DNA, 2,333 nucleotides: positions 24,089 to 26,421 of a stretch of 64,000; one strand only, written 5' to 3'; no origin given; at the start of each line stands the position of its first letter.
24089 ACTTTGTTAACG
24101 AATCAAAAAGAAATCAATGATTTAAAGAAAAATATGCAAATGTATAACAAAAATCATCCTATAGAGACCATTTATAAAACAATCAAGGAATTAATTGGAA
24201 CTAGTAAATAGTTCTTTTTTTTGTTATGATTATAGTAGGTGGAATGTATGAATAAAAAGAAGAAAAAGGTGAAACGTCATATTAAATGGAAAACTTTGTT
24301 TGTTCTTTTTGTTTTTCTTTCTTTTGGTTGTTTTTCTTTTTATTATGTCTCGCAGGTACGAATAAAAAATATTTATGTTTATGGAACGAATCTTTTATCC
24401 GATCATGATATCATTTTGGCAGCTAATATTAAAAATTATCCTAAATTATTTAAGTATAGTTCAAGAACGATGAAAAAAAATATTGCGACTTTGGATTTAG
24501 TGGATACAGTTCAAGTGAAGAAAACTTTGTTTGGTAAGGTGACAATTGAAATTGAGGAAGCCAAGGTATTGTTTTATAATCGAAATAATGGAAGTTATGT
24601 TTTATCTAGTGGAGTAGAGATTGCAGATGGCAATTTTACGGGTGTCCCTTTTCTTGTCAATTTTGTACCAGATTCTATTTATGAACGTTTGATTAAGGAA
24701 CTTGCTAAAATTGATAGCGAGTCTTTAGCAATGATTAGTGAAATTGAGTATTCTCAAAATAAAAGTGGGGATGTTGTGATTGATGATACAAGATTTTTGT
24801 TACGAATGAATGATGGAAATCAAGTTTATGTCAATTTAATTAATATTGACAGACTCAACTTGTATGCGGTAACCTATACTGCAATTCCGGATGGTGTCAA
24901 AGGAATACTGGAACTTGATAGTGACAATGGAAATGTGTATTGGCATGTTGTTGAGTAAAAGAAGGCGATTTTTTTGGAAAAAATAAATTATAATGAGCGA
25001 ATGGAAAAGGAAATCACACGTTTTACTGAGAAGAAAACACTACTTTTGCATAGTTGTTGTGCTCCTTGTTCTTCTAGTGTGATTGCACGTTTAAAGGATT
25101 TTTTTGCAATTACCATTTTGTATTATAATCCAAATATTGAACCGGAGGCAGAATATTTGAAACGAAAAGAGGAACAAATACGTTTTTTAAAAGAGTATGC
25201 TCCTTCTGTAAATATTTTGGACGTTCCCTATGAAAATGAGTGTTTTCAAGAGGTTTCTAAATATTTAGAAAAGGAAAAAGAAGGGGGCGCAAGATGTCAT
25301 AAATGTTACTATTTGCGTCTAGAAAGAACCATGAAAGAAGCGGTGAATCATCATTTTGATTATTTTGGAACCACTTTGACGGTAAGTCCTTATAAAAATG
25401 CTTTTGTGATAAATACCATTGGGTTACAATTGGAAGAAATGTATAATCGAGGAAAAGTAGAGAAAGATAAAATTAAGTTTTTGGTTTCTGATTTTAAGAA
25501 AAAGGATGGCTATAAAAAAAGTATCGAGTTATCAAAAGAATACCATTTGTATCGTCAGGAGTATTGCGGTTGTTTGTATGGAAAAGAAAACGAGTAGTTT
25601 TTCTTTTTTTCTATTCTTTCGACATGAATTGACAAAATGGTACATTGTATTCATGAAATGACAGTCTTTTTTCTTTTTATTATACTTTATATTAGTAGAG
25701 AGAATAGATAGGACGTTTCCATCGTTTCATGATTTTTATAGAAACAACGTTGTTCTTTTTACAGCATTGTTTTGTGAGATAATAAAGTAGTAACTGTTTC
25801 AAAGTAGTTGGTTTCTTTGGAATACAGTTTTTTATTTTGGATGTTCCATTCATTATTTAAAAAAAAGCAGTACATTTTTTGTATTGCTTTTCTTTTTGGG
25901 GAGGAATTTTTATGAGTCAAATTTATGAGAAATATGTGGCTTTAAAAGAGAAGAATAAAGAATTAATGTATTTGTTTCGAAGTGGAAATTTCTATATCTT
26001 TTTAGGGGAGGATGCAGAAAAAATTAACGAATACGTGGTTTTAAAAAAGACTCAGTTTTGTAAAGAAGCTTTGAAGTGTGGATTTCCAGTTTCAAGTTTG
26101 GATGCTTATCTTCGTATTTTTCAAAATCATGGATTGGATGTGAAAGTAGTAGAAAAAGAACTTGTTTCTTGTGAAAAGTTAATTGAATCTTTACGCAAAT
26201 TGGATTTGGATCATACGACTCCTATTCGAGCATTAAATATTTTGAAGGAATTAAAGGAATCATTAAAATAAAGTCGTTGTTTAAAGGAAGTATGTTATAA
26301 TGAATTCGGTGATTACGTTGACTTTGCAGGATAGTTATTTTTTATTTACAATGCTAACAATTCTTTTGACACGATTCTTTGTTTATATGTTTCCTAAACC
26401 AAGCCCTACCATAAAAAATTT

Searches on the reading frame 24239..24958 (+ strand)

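Call 50: search_protein_families(library=pfam, proteins=[window:24239-24958:+], max_evalue=0.01)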
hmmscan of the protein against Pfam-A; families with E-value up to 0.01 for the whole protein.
window:24239-24958:+ (239 aa): 1 family
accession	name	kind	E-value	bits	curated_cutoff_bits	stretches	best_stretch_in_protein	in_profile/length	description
PF08478.15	POTRA_1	-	4e-09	37.1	23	1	41-107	2-68/69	POTRA domain, FtsQ-type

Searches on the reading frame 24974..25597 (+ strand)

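Call 50: search_protein_families(library=pfam, proteins=[window:24974-25597:+], max_evalue=0.01)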
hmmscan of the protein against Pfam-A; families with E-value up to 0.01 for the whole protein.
window:24974-25597:+ (207 aa): 1 family
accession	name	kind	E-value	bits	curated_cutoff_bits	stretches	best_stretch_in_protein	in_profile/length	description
PF02677.20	QueH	-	1.3e-60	205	23.5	1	23-205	1-174/175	Epoxyqueuosine reductase QueH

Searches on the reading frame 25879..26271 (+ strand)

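Call 50: search_protein_families(library=pfam, proteins=[window:25879-26271:+], max_evalue=0.01)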
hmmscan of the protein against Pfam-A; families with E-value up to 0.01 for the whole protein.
window:25879-26271:+ (130 aa): 1 family
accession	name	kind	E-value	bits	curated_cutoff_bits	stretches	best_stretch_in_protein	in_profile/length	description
PF01624.25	MutS_I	-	2e-11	44.5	20.6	1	17-93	5-85/113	MutS domain I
